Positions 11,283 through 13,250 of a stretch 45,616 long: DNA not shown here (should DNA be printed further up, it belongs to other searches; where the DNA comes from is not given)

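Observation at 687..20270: Complete ABC-exporter-dependent glycan assembly line with terminator, ligase-like and DUF4012 components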

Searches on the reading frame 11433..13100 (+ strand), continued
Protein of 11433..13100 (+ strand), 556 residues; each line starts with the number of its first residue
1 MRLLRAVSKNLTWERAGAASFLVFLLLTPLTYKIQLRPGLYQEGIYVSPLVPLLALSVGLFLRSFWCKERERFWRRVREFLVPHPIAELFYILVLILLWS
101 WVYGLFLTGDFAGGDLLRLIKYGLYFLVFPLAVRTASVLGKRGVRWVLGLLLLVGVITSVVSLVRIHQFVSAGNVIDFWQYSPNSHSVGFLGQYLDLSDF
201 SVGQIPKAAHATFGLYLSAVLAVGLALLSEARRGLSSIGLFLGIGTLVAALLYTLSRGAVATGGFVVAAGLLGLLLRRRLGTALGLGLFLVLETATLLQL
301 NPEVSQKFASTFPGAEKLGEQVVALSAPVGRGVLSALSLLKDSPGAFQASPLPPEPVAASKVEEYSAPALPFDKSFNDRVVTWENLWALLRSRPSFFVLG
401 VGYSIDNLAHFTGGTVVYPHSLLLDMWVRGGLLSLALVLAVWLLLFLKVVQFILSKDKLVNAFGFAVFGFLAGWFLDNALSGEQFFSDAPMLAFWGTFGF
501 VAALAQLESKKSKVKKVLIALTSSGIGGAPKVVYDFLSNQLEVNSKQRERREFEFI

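Call 51: search_protein_families(library=pfam, proteins=[L008:726-1814:+, L008:1811-2896:+, L008:2883-4157:+, L008:4203-5495:+, L008:9106-10875:+, L008:10872-12704:+, L008:12744-13760:+, L008:13753-14676:+, L003:1662-3623:+, L003:3586-5460:+], max_evalue=0.001)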
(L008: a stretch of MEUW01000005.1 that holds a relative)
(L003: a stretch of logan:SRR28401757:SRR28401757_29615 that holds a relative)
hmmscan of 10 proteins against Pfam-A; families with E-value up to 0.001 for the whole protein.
L008:726-1814:+ (362 aa): 1 family
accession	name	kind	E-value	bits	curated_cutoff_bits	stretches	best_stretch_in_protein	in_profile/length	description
PF06662.19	C5-epim_C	-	1.1e-43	149.4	23.3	1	140-310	6-187/188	D-glucuronyl C5-epimerase C-terminus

L008:1811-2896:+ (361 aa): 1 family
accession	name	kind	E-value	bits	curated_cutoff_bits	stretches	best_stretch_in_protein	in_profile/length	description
PF02350.25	Epimerase_2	-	2.1e-114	382.4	30.6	1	23-355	3-346/347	UDP-N-acetylglucosamine 2-epimerase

L008:2883-4157:+ (424 aa): 6 families
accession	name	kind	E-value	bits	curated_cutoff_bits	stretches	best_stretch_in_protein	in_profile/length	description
PF03721.20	UDPG_MGDP_dh_N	-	2.8e-51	174.2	27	1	6-176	2-181/187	UDP-glucose/GDP-mannose dehydrogenase family, NAD binding domain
PF00984.24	UDPG_MGDP_dh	-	9.6e-28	96.6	25.4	1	197-283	2-93/94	UDP-glucose/GDP-mannose dehydrogenase family, central domain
PF03720.21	UDPG_MGDP_dh_C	-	1.1e-22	80.8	30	1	307-399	2-102/103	UDP-glucose/GDP-mannose dehydrogenase family, UDP binding domain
PF02826.25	2-Hacid_dh_C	-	5.7e-06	26.3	25.1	1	2-62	34-92/178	D-isomer specific 2-hydroxyacid dehydrogenase, NAD binding domain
PF03446.21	NAD_binding_2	-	0.00029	21.3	21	1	6-132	1-107/161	NAD binding domain of 6-phosphogluconate dehydrogenase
PF00070.33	Pyr_redox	-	0.00046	21.1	22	0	7-37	2-32/82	Pyridine nucleotide-disulphide oxidoreductase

L008:4203-5495:+ (430 aa): 4 families
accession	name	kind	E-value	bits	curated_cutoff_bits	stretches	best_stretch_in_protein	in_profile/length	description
PF13692.12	Glyco_trans_1_4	-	1.7e-07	32.1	27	1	251-393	3-141/142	Glycosyl transferases group 1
PF13439.12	Glyco_transf_4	-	4e-07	30.6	28.5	1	111-228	54-169/170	Glycosyltransferase Family 4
PF00534.26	Glycos_transf_1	-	1.2e-06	28.6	26.4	1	248-400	14-167/172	Glycosyl transferases group 1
PF13579.12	Glyco_trans_4_4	-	0.00014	22.7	29.7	0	112-221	54-155/158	Glycosyl transferase 4-like domain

L008:9106-10875:+ (589 aa): 7 families
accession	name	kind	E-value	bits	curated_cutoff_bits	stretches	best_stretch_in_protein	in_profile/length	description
PF01747.23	ATP-sulfurylase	-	1.3e-82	276.8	24.3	1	208-405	19-211/212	ATP-sulfurylase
PF01583.26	APS_kinase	-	3.1e-59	199.8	21.1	1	413-565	1-152/152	Adenylylsulphate kinase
PF14306.12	PUA_2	-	1.4e-50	171.5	27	1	25-166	2-143/159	PUA-like domain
PF13671.12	AAA_33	-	9.7e-06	26.4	27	1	418-532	3-116/143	AAA domain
PF13238.12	AAA_18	-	9.9e-05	23.2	29.4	1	417-495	1-69/128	AAA domain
PF00005.33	ABC_tran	-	0.00027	22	25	1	412-467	9-52/137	ABC transporter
PF16575.11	CLP1_P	-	0.00037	20.8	26.6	0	423-464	3-43/188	mRNA cleavage and polyadenylation factor CLP1 P-loop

L008:10872-12704:+ (610 aa): 4 families
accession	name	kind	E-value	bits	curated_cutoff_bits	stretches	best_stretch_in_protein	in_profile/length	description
PF00005.33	ABC_tran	-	1.8e-31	110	25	1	387-539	1-137/137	ABC transporter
PF00664.28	ABC_membrane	-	4.9e-22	79.3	28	1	76-309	29-267/274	ABC transporter transmembrane region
PF13555.12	AAA_29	-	3e-05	24.1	27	1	391-425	16-50/61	P-loop containing region of AAA domain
PF20720.3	nSTAND3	-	0.00025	21.2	27.2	1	390-464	10-78/155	Novel STAND NTPase 3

L008:12744-13760:+ (338 aa): 2 families
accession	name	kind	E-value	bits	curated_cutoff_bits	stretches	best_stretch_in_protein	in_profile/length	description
PF13469.12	Sulfotransfer_3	-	1.5e-20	74.8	27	1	27-242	1-213/216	Sulfotransferase family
PF00685.33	Sulfotransfer_1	-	1.2e-18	67.9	22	1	27-243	2-183/255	Sulfotransferase domain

L008:13753-14676:+ (307 aa): 2 families
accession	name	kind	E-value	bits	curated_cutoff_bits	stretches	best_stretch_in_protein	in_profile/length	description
PF00535.33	Glycos_transf_2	-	4.7e-16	59.6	23.3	1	17-142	1-126/168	Glycosyl transferase family 2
PF22921.2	FKRP_N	-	0.00012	22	27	1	7-129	5-123/245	Fukutin-related protein stem domain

L003:1662-3623:+ (653 aa): 0 families

L003:3586-5460:+ (624 aa): 1 family
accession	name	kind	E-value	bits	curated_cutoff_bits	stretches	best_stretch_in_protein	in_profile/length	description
PF09594.16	GT87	-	6.9e-14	52.6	25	1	118-292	1-182/237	Glycosyltransferase family 87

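Call 77: search_protein_representatives(alignment_id=A3)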
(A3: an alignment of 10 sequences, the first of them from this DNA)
Query: 10 sequences, 472 profile positions. Proteins with E-value up to 0.001 (for the whole library): 157; up to 1e-10: 23; up to 1e-30: 14. The best 150 are listed.
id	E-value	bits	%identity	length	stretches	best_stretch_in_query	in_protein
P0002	1.6e-208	709.8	-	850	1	3-470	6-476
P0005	2.3e-208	709.3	-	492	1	2-471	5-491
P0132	1.1e-183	627.9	-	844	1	4-470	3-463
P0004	8.5e-162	555.7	-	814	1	99-470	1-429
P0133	2.6e-150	517.9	-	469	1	11-471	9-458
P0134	2.1e-83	297.2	-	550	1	245-470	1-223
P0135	3.3e-59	217.4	-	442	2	334-469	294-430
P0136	2.4e-47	178.3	-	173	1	1-135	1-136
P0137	3.5e-45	171.2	-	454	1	23-467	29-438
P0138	5.5e-44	167.2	-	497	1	20-469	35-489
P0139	4.8e-38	147.7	-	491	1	20-470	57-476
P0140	1.1e-36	143.2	-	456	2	334-467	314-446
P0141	1.8e-31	126.0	-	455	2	23-307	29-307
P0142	7.9e-31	123.9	-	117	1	1-113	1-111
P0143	5.1e-30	121.2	-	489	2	330-466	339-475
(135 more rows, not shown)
